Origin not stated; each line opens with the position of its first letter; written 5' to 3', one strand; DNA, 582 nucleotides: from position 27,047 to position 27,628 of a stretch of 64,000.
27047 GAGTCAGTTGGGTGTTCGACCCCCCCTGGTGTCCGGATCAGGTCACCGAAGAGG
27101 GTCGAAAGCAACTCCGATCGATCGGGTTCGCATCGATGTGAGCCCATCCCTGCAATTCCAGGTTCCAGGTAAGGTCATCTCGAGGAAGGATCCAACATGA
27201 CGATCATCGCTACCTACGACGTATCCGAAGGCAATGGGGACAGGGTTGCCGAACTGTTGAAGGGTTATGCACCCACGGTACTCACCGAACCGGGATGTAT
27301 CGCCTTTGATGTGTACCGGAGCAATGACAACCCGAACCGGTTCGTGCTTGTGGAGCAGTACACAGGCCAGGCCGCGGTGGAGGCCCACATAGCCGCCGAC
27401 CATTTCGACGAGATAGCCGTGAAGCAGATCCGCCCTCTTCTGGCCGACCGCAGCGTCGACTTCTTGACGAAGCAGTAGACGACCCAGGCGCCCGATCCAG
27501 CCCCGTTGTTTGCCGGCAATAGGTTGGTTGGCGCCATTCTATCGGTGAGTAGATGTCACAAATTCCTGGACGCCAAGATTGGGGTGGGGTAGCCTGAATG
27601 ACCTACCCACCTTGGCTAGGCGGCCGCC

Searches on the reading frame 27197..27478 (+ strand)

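Call 41: search_protein_families(library=pfam, max_evalue=1, proteins=[window:27197-27478:+])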
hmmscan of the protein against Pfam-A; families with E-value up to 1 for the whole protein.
window:27197-27478:+ (93 aa): 2 families
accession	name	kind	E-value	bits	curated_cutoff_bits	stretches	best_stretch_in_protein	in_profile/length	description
PF03992.22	ABM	-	1.8e-18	66.9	23.1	1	2-73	3-75/78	Antibiotic biosynthesis monooxygenase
PF04486.18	SchA_CurD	-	0.11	13.1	24.2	1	5-27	6-28/119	SchA/CurD like domain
